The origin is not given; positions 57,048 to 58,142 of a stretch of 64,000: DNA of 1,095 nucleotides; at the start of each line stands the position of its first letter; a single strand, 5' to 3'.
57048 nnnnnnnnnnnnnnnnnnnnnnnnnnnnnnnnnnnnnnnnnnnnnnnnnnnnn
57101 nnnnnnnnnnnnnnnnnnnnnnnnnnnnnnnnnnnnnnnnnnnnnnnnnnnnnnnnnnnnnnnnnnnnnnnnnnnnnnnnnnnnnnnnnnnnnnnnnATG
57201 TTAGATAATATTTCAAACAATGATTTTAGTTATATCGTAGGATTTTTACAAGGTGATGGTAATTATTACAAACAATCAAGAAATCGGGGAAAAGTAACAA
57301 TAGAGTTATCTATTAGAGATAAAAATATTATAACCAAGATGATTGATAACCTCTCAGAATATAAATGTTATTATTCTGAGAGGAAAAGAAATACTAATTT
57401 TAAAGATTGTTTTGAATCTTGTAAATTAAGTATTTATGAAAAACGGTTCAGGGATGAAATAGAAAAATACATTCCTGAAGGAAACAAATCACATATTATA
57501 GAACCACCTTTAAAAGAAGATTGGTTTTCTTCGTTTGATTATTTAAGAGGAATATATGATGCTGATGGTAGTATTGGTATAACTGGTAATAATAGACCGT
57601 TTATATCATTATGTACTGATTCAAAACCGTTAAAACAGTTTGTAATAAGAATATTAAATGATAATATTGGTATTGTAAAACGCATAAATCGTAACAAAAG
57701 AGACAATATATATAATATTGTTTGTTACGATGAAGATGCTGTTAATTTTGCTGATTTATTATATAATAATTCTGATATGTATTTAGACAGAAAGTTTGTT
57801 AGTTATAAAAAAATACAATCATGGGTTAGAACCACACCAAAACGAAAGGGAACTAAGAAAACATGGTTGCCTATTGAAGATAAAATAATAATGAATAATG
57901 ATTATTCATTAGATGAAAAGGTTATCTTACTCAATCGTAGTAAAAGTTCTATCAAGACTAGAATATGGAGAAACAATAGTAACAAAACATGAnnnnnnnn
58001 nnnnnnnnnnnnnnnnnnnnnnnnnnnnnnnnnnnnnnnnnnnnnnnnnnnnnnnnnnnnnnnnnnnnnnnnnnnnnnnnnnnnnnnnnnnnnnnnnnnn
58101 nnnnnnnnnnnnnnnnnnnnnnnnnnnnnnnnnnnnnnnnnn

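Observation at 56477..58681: RtcB RNA ligase gene split by a group I intron that carries a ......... homing endonuclease under a T4-type late promoter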

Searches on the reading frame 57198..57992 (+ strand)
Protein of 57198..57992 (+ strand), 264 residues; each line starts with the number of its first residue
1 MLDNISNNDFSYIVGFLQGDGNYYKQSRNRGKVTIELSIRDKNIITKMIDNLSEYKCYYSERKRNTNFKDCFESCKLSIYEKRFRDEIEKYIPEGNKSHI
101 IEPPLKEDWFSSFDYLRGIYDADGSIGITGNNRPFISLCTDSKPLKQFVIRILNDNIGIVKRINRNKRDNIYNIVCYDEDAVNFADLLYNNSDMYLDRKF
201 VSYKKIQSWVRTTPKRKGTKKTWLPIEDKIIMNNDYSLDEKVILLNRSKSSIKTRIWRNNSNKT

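Call 4: search_protein_families(library=pfam, proteins=[window:57198-57992:+], max_evalue=0.01)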
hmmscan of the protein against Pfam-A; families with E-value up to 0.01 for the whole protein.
window:57198-57992:+ (264 aa): 1 family
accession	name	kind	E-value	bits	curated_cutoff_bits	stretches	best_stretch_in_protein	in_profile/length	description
PF14528.11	LAGLIDADG_3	-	2.1e-14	54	22.5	1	115-187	6-80/82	LAGLIDADG-like domain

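Call 33: find_homologous_proteins(query=window:57198-57989:+)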
Query window:57198-57989:+ (264 aa): 105 proteins with E <= 0.001 among 398 candidates.
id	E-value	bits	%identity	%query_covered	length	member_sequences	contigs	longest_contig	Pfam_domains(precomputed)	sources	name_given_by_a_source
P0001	5.7e-173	591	100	100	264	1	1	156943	PF14528.12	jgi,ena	-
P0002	4.6e-106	372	64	100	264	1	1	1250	PF14528.12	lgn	-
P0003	5.4e-85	303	53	97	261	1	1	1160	PF14528.12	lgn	-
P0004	2.1e-83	298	56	98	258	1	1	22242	PF14528.12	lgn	-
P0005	4.4e-83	297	53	97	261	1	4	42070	PF14528.12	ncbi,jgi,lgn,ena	jgi:hypothetical protein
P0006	3.9e-80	287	53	100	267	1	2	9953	PF00961.25,PF14528.12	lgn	-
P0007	9.9e-80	286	52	98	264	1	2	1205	PF14528.12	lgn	-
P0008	2.1e-79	285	52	98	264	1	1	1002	PF14528.12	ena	-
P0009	4.6e-79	284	51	97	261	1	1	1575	PF14528.12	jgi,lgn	jgi:hypothetical protein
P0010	7.5e-79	283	53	98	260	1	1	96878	PF14528.12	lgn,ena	-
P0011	8.2e-79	283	52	96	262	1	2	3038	PF00961.25,PF14528.12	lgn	-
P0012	4.6e-78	280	53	98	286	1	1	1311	-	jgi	-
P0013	5.6e-78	280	52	96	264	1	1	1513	PF00961.25,PF14528.12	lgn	-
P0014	3.0e-77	278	51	98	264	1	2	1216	PF14528.12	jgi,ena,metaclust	metaclust:\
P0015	6.6e-77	277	51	98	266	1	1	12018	PF14528.12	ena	-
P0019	1.0e-75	273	48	98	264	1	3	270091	PF14528.12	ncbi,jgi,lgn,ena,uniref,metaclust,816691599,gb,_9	ncbi:hypothetical protein LCGC14_1345390 [marine sediment metagenome]|uniref:DOD-type homing endonuc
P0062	2.5e-60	222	43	98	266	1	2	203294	PF14528.12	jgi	-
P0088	1.2e-42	164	36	97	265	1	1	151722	PF14528.12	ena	-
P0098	3.0e-39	153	37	99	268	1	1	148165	PF14528.12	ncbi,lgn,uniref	ncbi:LAGLIDADG family homing endonuclease [Kitasatospora sp. NPDC096077]|uniref:LAGLIDADG family hom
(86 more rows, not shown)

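Call 34: find_encoding_contigs(protein=P0001, flank=2500, max_places=3)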
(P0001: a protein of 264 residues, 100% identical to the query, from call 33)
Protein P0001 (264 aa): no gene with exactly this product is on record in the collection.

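Call 35: find_encoding_contigs(protein=P0002, flank=2500, max_places=3)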
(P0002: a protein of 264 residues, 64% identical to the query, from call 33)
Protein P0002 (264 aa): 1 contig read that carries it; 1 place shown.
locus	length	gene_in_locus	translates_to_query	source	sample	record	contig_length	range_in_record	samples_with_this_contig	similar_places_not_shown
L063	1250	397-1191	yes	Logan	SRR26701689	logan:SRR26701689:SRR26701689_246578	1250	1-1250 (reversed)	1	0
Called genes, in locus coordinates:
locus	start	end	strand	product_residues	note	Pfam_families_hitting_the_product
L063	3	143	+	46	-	?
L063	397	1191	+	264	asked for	PF14528:LAGLIDADG_3 (faint)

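Call 36: find_encoding_contigs(protein=P0004, flank=2500, max_places=3)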
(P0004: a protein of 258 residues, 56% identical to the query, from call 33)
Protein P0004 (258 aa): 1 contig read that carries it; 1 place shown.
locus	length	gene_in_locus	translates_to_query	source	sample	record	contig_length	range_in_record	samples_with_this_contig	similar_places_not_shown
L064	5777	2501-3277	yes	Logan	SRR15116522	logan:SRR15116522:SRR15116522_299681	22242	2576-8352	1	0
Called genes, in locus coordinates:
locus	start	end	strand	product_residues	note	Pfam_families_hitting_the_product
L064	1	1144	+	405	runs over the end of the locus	-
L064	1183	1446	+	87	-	-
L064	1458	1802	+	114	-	-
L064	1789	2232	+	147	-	PF01139:RtcB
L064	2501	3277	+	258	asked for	PF14528:LAGLIDADG_3 (weak)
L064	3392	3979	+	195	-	PF01139:RtcB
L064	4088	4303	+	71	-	-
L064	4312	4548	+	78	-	-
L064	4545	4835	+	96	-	-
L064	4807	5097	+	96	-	-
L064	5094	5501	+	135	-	-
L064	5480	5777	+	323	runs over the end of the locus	PF01370:Epimerase, PF16363:GDP_Man_Dehyd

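Call 43: find_encoding_contigs(protein=P0005, flank=2000, max_places=2)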
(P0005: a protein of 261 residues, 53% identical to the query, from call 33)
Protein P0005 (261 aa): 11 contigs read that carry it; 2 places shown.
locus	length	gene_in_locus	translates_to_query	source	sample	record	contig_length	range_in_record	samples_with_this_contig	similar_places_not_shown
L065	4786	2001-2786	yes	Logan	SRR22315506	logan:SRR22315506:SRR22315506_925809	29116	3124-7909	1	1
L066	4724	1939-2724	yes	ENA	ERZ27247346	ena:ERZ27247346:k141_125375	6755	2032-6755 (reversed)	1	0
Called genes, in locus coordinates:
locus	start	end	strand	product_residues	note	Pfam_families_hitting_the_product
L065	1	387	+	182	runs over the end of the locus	-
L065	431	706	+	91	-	-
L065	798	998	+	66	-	-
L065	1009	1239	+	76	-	-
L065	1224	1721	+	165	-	PF01139:RtcB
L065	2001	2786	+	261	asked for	PF14528:LAGLIDADG_3 (faint)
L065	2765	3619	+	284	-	PF01139:RtcB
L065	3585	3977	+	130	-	-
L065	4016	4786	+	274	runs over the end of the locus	-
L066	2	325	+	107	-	?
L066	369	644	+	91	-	-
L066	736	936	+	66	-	-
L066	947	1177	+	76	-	-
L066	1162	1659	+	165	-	PF01139:RtcB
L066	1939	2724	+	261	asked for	PF14528:LAGLIDADG_3 (faint)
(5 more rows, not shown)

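Call 44: find_encoding_contigs(protein=P0010, flank=2000, max_places=2)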
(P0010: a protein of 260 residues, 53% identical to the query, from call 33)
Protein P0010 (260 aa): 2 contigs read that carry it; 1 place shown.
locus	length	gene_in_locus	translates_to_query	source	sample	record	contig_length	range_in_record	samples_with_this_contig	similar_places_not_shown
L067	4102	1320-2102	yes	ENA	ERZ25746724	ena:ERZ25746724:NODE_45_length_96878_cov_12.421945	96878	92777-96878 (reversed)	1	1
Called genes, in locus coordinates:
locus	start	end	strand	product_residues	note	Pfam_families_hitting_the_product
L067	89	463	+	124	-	-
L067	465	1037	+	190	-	PF01139:RtcB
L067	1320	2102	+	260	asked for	PF14528:LAGLIDADG_3 (faint)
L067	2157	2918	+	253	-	PF01139:RtcB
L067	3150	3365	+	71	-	-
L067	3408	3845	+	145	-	PF08719:NADAR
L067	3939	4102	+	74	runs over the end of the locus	-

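Call 45: find_encoding_contigs(protein=P0006, flank=2000, max_places=2)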
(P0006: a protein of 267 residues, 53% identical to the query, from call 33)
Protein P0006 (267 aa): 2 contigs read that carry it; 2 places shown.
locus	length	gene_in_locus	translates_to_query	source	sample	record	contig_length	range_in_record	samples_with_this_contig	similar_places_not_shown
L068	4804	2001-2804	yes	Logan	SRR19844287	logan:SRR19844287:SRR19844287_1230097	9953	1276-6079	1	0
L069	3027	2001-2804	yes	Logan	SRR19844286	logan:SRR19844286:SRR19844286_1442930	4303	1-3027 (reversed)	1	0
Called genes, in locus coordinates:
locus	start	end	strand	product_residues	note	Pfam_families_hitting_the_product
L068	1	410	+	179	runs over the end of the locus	PF20274:cREC_REC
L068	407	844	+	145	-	-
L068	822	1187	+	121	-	-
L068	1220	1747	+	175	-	PF01139:RtcB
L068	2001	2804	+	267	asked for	PF14528:LAGLIDADG_3 (weak), PF00961:LAGLIDADG_1 (weak)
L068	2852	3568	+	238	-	PF01139:RtcB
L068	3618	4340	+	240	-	-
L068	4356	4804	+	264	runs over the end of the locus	PF02511:Thy1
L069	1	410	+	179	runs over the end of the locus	PF20274:cREC_REC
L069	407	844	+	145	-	-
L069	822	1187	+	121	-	-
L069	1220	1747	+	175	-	PF01139:RtcB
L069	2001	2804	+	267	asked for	PF14528:LAGLIDADG_3 (weak), PF00961:LAGLIDADG_1 (weak)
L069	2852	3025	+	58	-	?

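Call 46: find_encoding_contigs(protein=P0019, flank=2000, max_places=2)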
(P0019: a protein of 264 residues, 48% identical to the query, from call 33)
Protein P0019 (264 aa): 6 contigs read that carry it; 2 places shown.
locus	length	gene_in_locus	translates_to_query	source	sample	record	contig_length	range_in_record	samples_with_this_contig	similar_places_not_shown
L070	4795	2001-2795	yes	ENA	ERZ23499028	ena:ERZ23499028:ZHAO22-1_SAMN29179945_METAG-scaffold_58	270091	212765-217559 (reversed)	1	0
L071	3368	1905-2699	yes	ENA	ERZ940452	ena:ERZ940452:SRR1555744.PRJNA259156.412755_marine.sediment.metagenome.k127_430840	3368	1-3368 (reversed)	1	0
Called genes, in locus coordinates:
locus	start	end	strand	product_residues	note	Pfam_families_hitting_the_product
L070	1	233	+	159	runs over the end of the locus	-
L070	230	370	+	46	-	-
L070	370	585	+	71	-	PF01139:RtcB (weak)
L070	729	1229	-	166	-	-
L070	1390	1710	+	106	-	-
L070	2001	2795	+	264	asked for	PF14528:LAGLIDADG_3 (faint)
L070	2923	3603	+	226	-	PF01139:RtcB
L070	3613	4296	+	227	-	PF04446:Thg1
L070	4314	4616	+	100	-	-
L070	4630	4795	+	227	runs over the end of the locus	PF00075:RNase_H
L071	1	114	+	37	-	?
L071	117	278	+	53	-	-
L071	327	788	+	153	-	-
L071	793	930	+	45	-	-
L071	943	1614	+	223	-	PF01139:RtcB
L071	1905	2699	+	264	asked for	PF14528:LAGLIDADG_3 (faint)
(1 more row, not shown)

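Call 48: search_dna_similar(query=window:57198-57989:+, collection=phages, mode=protein, max_rows=25, max_evalue=0.00001)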
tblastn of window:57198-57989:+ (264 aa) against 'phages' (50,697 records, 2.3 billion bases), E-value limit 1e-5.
Records with a match: 93; places in all: 93; records where one place covers at least 80% of the query: 6.
Best place of each record, by identity: <60% 93.
By first word of the organism name: Staphylococcus 83; Bacillus 5; uncultured 3; Lysinibacillus 1; Silviavirus 1.
By host as written in the record: Staphylococcus aureus 42; - 8; Staphylococcus sp. 5; Staphylococcus carnosus TM300 5; Bacillus subtilis 4; Staphylococcus aureus ATCC 25923 4; Staphylococcus aureus (phage propagation strain 47) 4; Staphylococcus aureus CCM 4028 2; and 15 more.
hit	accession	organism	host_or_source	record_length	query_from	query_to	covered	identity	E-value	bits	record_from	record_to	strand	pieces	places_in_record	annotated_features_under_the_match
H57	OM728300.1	Bacillus phage vB_BsuM-Goe17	Bacillus subtilis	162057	4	258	97%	39.3%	9e-38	146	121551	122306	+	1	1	hypothetical protein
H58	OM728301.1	Bacillus phage vB_BsuM-Goe20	Bacillus subtilis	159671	4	258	97%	38.5%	5e-37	144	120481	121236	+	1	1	hypothetical protein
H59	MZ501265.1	Bacillus phage 278BB001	Bacillus subtilis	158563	4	258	97%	38.1%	1e-36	142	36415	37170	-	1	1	96: HTH homing endonuclease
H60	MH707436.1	Bacillus phage BSP36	Bacillus subtilis KCCM 11780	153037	4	258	97%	38.1%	8e-36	140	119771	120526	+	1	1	putative homing endonuclease | putative tRNA processing protein 2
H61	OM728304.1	Bacillus phage vB_BsuM-Goe27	Bacillus subtilis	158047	4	258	97%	37.7%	4e-35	138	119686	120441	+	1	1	hypothetical protein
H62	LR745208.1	uncultured phage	metagenomic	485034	30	252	84%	33.6%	3e-27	115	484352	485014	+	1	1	record has no annotation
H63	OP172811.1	Lysinibacillus phage LC76P1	Lysinibacillus capsici DO76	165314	1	207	78%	29.9%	5e-7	56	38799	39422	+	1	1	hypothetical protein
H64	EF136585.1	Staphylococcus phage 812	Staphylococcus aureus CCM 4028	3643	5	199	74%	31.2%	3e-8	60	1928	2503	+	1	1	putative recombinase | intron-encoded putative endonuclease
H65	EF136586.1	Staphylococcus phage 812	Staphylococcus aureus CCM 4028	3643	5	199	74%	31.2%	3e-8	60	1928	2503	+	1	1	putative recombinase | intron-encoded putative endonuclease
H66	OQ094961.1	Staphylococcus phage SSP49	Staphylococcus aureus ATCC 13301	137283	5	210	78%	29.0%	1e-7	58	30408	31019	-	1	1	hypothetical protein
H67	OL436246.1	Staphylococcus phage vB_SauM-HM01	Staphylococcus aureus ATCC 12598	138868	5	210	78%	29.0%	1e-7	58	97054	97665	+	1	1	intron-encoded putative endonuclease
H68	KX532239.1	Staphylococcus phage StAP1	Staphylococcus aureus ATCC 12600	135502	5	210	78%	29.0%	1e-7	58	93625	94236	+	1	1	intron-encoded putative endonuclease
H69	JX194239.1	Staphylococcus phage SA11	Staphylococcus aureus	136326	5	210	78%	29.0%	1e-7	58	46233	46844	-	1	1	intron-encoded putative endonuclease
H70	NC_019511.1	Staphylococcus phage SA11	Staphylococcus aureus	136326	5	210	78%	29.0%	1e-7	58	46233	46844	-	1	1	endonuclease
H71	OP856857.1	Staphylococcus phage PBSA08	Staphylococcus aureus ATCC 29213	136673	5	210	78%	29.0%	1e-7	58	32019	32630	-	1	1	DNA replication/modification protein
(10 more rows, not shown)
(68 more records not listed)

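Call 49: get_annotated_region(hit=H60, flank=2000)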
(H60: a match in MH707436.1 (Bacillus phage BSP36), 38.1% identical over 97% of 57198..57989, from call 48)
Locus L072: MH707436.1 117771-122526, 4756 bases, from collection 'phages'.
description: Bacillus phage BSP36, complete genome.
organism: Bacillus phage BSP36 (NCBI taxid 2301659)
taxonomy: Viruses; Duplodnaviria; Heunggongvirae; Uroviricota; Caudoviricetes; Herelleviridae; Bastillevirinae; Jeonjuvirus
host: Bacillus subtilis KCCM 11780; source: -; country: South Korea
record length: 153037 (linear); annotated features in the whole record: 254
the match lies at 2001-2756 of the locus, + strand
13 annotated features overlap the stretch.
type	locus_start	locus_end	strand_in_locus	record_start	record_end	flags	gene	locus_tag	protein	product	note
CDS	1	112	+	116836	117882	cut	-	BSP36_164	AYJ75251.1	putative RNA polymerase sigma factor 2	Length:1047; Found at strand:positive; start codon:GTG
CDS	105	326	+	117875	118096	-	-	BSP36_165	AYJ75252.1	hypothetical protein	Length:222; Found at strand:positive; start codon:ATG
CDS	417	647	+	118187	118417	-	-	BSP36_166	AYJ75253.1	hypothetical protein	Length:231; Found at strand:positive; start codon:GTG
CDS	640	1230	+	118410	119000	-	-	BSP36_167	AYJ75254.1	hypothetical protein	Length:591; Found at strand:positive; start codon:ATG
CDS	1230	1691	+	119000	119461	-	-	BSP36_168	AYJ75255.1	putative tRNA processing protein 1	Length:462; Found at strand:positive; start codon:ATG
CDS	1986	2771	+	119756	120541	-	-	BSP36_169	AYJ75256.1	putative homing endonuclease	Length:786; Found at strand:positive; start codon:ATG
CDS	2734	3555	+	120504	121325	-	-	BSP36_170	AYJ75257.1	putative tRNA processing protein 2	Length:822; Found at strand:positive; start codon:GTG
CDS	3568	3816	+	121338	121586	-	-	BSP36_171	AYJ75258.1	hypothetical protein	Length:249; Found at strand:positive; start codon:ATG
CDS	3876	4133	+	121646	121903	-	-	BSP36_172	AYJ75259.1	hypothetical protein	Length:258; Found at strand:positive; start codon:ATG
CDS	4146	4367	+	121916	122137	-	-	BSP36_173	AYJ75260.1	hypothetical protein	Length:222; Found at strand:positive; start codon:GTG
CDS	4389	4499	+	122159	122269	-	-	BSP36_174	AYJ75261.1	hypothetical protein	Length:111; Found at strand:positive; start codon:ATG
CDS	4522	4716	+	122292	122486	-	-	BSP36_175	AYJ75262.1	hypothetical protein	Length:195; Found at strand:positive; start codon:ATG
CDS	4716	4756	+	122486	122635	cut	-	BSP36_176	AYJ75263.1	hypothetical protein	Length:150; Found at strand:positive; start codon:ATG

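Call 50: get_annotated_region(hit=H59, flank=2000)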
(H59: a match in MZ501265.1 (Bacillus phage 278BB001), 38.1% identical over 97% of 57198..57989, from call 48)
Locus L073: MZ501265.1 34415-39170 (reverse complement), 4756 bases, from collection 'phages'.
description: Bacillus phage 278BB001, complete genome.
organism: Bacillus phage 278BB001 (NCBI taxid 2869567)
taxonomy: Viruses; Duplodnaviria; Heunggongvirae; Uroviricota; Caudoviricetes; Herelleviridae; Bastillevirinae; Nitunavirus
host: Bacillus subtilis; source: soil; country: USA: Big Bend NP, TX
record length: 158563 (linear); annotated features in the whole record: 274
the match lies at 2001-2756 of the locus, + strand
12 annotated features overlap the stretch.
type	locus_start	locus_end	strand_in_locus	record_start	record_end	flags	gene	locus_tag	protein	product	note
CDS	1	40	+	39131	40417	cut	101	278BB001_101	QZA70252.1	RNA polymerase sigma factor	-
CDS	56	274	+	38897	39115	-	100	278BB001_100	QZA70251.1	hypothetical protein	-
CDS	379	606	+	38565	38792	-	99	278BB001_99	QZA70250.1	hypothetical protein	-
CDS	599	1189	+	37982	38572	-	98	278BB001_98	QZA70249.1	hypothetical protein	-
CDS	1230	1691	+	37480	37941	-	97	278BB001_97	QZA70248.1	tRNA-splicing ligase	tRNA splicing ligase RtcB, N terminus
CDS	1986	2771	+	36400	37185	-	96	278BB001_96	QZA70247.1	HTH homing endonuclease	-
CDS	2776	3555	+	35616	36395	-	95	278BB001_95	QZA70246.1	tRNA-splicing ligase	tRNA splicing ligase RtcB, C terminus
CDS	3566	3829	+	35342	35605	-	94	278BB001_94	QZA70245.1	hypothetical protein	-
CDS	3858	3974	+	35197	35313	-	93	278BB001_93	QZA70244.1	hypothetical protein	-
CDS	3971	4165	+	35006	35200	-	92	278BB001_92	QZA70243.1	sugar-binding protein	-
CDS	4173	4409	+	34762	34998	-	91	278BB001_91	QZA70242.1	hypothetical protein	-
CDS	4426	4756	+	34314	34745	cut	90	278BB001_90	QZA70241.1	hypothetical protein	-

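Call 59: search_solved_structures(query=window:57198-57989:+, show_alignments=1, max_evalue=0.01)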
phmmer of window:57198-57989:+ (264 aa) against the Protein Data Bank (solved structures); distinct sequences matched with E-value up to 0.01: 0.

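Call 60: find_encoding_contigs(protein=P0098, flank=2500, max_places=2)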
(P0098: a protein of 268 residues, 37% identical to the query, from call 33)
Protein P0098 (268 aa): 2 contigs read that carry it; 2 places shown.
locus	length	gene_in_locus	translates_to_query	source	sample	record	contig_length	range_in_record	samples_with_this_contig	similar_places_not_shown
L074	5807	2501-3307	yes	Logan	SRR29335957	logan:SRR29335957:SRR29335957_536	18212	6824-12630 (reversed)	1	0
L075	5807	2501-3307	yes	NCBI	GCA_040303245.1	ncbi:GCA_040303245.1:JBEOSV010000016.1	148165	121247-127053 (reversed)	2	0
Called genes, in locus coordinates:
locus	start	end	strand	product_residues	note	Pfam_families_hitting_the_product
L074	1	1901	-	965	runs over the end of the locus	PF13302:Acetyltransf_3, PF00583:Acetyltransf_1, PF02629:CoA_binding (weak), PF13380:CoA_binding_2, PF13607:Succ_CoA_lig, PF13549:ATP-grasp_5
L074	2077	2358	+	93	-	PF00381:PTS-HPr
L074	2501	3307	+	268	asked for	PF14528:LAGLIDADG_3 (weak)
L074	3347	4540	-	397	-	PF01139:RtcB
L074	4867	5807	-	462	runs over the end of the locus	PF00675:Peptidase_M16, PF05193:Peptidase_M16_C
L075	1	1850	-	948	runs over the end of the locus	PF13302:Acetyltransf_3, PF00583:Acetyltransf_1, PF02629:CoA_binding (weak), PF13380:CoA_binding_2, PF13607:Succ_CoA_lig, PF13549:ATP-grasp_5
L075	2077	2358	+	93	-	PF00381:PTS-HPr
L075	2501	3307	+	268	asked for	PF14528:LAGLIDADG_3 (weak)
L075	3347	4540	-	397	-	PF01139:RtcB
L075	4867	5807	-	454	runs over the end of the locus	PF00675:Peptidase_M16, PF05193:Peptidase_M16_C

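Call 61: find_encoding_contigs(protein=P0062, flank=2000, max_places=2)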
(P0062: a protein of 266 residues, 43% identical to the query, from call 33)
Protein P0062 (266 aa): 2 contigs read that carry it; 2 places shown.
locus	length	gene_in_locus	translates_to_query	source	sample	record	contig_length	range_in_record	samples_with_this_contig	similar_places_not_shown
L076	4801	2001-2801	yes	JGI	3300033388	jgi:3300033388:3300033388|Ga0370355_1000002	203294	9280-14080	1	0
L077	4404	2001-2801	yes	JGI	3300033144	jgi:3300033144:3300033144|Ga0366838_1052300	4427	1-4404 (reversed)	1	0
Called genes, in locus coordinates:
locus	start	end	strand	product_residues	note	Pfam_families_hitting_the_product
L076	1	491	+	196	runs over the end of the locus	PF17338:GP88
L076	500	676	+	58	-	-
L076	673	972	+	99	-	-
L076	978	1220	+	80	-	-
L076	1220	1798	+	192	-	PF01139:RtcB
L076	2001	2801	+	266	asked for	PF14528:LAGLIDADG_3 (faint)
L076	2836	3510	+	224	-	PF01139:RtcB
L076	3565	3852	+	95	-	-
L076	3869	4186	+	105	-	-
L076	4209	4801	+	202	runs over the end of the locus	-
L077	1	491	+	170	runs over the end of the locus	?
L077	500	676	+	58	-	-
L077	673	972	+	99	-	-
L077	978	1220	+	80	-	-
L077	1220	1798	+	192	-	PF01139:RtcB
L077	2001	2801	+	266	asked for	PF14528:LAGLIDADG_3 (faint)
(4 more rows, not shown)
